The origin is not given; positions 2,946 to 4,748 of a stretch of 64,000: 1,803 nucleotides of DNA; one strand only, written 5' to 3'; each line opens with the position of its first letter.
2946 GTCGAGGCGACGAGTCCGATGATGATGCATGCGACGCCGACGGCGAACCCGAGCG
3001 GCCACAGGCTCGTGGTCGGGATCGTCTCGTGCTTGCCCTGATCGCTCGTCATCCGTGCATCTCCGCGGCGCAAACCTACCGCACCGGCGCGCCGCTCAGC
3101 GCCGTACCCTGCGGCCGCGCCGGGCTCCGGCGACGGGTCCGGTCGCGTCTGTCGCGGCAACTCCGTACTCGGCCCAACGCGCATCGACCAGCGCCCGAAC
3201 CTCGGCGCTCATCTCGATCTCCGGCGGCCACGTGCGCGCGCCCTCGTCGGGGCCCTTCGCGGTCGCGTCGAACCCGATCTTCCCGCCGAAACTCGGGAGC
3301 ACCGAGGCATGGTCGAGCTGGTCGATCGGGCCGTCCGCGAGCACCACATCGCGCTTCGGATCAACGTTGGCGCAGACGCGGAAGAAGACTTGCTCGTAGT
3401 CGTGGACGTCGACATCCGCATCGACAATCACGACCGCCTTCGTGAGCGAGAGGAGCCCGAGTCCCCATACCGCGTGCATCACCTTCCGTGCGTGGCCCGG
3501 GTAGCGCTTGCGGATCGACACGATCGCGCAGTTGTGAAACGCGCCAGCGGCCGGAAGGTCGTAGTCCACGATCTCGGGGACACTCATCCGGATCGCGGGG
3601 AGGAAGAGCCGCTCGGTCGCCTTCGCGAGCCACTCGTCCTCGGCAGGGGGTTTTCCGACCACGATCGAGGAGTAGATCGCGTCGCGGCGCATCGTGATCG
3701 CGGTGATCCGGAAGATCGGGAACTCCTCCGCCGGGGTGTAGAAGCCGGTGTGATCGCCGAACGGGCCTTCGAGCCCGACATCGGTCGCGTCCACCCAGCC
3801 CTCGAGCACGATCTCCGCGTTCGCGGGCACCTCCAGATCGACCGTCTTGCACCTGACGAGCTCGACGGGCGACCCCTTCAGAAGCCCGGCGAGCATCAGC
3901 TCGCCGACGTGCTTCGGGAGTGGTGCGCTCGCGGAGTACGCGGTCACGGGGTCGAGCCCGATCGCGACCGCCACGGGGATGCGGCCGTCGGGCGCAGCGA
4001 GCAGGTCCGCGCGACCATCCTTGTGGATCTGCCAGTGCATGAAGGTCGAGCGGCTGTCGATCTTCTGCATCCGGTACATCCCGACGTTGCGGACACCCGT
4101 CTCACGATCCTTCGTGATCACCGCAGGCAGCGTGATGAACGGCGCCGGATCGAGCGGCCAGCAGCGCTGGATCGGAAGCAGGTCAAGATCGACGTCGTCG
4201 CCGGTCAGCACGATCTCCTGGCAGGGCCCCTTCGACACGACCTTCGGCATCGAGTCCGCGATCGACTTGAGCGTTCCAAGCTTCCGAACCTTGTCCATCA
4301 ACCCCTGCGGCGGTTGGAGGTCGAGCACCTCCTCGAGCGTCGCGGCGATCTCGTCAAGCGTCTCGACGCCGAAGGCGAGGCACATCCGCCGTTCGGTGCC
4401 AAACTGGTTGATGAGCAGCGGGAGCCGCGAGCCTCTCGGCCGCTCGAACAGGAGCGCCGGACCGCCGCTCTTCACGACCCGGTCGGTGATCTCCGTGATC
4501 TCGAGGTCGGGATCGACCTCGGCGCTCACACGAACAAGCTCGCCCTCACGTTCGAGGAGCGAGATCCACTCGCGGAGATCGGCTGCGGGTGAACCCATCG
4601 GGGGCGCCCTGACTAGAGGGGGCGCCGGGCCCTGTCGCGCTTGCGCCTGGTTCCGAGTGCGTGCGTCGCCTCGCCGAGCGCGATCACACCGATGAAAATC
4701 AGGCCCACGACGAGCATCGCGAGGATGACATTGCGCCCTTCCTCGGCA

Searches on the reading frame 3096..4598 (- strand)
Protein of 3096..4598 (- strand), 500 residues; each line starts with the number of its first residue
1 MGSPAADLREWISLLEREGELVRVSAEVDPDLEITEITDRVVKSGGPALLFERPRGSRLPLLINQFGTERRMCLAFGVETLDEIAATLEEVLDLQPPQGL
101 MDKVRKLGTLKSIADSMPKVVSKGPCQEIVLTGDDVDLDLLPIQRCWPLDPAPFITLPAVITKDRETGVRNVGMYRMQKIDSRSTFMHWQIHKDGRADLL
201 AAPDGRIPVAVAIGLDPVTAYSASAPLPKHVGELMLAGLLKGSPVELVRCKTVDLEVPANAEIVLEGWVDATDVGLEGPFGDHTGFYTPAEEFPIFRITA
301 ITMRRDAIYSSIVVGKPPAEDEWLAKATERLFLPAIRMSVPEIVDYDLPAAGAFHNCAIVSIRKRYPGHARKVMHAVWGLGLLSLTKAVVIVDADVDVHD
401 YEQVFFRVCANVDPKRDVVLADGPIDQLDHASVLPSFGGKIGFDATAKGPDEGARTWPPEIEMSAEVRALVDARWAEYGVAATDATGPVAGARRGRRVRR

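Call 70: search_protein_families(library=pfam, proteins=[window:3096-4598:-], max_evalue=0.00001)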
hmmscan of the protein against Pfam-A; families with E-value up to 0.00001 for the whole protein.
window:3096-4598:- (500 aa): 3 families
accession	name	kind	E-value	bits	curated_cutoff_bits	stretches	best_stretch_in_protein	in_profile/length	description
PF01977.22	UbiD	-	2.3e-77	259.3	23.3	1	121-317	3-206/206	3-octaprenyl-4-hydroxybenzoate carboxy-lyase Rift-related domain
PF20696.2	UbiD_C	-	1.8e-44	151.2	24.2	1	323-445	2-127/127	3-octaprenyl-4-hydroxybenzoate carboxy-lyase C-terminal domain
PF20695.2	UbiD_N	-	7.1e-27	93.8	24.3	1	12-86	1-76/78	3-octaprenyl-4-hydroxybenzoate carboxy-lyase N-terminal domain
